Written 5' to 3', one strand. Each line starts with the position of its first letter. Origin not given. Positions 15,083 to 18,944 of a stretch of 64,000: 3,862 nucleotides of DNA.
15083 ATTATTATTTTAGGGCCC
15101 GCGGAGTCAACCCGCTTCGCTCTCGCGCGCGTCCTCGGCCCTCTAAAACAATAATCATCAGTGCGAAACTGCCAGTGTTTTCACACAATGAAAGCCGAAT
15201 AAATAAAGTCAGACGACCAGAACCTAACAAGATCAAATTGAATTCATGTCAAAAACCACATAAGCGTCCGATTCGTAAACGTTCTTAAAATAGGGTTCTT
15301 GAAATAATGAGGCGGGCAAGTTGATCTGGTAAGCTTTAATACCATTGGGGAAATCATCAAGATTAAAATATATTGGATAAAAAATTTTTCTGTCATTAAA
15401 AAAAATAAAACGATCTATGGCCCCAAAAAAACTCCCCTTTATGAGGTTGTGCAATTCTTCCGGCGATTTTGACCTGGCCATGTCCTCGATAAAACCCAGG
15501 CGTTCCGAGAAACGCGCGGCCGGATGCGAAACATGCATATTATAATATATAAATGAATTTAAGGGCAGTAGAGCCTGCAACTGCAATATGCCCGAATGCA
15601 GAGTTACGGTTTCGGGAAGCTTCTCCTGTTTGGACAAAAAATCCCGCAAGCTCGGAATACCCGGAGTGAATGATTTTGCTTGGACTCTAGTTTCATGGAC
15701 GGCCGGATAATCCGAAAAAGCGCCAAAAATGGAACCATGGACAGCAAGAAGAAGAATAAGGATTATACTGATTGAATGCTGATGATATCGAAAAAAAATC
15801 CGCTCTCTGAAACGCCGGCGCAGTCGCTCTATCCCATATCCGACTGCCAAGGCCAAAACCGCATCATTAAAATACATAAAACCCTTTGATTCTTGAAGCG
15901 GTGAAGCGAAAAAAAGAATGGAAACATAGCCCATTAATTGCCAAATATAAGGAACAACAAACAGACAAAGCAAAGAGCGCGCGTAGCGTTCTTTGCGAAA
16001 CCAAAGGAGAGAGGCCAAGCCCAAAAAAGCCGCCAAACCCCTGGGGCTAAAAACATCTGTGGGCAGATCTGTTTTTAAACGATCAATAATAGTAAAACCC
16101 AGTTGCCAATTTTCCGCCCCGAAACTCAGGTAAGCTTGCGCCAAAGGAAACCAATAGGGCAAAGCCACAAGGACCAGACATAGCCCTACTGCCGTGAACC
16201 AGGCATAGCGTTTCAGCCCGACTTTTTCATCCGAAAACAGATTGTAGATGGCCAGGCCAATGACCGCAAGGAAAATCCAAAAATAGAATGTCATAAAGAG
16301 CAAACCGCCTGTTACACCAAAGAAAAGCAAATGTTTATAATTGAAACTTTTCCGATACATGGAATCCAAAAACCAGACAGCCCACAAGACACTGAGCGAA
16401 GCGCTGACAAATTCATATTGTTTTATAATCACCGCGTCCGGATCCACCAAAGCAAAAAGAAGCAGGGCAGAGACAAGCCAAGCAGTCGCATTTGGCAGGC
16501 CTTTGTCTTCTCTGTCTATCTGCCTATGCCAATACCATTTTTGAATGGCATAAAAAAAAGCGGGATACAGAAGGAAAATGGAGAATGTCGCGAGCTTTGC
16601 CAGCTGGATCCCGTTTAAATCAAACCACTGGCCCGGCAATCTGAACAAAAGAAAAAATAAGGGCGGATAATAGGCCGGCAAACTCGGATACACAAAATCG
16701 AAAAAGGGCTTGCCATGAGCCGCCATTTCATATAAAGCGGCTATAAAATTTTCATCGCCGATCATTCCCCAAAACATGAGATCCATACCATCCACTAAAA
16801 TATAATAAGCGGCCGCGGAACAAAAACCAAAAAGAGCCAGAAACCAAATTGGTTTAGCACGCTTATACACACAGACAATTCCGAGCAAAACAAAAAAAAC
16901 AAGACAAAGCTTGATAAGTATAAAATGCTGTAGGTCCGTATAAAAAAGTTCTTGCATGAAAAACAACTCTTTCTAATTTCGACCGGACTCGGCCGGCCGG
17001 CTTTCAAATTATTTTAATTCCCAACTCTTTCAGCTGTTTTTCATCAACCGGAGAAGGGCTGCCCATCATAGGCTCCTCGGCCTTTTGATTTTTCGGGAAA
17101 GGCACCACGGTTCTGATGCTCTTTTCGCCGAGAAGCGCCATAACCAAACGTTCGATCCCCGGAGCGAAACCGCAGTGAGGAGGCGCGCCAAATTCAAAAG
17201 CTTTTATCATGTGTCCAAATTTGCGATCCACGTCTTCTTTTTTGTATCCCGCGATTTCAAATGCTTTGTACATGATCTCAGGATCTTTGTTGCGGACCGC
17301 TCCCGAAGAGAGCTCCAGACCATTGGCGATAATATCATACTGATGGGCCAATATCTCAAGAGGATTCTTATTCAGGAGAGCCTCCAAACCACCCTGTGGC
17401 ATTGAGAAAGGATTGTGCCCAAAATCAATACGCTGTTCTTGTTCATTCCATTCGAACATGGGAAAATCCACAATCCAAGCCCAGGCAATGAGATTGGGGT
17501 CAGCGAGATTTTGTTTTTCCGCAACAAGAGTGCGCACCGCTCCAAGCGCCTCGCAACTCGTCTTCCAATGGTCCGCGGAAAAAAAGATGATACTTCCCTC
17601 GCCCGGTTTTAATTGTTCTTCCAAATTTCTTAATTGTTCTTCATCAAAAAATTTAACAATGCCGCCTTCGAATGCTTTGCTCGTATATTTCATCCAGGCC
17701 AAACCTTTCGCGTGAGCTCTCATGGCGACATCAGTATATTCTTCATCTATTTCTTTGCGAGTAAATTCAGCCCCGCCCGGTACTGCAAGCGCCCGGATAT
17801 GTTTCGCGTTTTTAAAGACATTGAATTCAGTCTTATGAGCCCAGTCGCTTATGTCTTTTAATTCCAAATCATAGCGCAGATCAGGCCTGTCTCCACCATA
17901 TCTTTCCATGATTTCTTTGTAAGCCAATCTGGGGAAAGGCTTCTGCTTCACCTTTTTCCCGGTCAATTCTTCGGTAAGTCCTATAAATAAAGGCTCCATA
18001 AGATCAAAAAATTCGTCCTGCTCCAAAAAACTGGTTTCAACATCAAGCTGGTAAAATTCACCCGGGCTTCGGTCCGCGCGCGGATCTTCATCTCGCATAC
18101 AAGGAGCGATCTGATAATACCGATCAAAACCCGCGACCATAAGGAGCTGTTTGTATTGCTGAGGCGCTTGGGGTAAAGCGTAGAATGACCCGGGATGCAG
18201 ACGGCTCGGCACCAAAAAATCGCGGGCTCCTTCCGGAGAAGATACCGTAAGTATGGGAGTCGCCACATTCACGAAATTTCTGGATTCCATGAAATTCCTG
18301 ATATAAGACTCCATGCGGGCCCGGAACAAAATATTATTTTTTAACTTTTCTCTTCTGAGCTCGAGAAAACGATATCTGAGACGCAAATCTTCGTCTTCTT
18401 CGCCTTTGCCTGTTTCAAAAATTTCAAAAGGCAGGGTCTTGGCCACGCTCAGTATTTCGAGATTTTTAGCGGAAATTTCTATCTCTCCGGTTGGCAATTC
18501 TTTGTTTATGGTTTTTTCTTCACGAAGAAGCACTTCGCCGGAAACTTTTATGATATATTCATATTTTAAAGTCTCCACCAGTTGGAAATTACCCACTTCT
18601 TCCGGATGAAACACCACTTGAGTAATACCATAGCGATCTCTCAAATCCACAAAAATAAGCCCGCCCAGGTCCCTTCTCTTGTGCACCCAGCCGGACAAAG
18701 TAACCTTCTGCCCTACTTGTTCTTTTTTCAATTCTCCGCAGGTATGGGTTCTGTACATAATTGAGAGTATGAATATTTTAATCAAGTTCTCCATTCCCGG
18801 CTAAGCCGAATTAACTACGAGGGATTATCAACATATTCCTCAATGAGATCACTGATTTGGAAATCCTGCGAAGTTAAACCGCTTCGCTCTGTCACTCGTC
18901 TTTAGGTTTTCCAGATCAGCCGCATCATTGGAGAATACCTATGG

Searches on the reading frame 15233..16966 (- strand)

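Call 8: search_protein_families(library=pfam, proteins=[window:15233-16966:-], max_evalue=0.01)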
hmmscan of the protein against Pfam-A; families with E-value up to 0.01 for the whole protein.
window:15233-16966:- (577 aa): 1 family
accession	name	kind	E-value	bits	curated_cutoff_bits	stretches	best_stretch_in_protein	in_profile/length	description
PF12249.13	AftA_C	-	0.00031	20.9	25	1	446-561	43-165/177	Arabinofuranosyltransferase A C terminal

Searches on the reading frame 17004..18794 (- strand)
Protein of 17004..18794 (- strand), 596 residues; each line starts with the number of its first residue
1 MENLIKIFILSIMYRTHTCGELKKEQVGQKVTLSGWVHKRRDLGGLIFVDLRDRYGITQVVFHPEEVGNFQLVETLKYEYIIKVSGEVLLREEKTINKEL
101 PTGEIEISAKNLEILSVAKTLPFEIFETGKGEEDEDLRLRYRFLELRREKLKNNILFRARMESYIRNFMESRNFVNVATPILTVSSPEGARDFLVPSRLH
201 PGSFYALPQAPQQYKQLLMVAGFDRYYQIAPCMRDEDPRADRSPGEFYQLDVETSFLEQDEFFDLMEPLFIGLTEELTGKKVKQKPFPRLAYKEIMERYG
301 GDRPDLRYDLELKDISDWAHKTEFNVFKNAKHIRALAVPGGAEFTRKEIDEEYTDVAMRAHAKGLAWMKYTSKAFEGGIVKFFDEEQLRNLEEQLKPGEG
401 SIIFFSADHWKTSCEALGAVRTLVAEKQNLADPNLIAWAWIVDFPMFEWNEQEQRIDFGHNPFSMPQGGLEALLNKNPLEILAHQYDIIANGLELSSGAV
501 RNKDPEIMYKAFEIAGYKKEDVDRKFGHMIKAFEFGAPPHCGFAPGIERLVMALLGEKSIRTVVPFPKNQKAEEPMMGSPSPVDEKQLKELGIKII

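Call 8: search_protein_families(library=pfam, proteins=[window:17004-18794:-], max_evalue=0.01)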
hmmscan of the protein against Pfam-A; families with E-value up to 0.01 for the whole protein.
window:17004-18794:- (596 aa): 3 families
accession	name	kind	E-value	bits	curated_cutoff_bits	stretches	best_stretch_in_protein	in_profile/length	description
PF00152.25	tRNA-synt_2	-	1.7e-104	349.6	25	1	134-570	1-308/308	tRNA synthetases class II (D, K and N)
PF02938.19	GAD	-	6.2e-21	74.9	23.4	1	326-417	4-95/95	GAD domain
PF01336.31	tRNA_anti-codon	-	3e-16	59.6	27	1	31-115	1-75/75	OB-fold nucleic acid binding domain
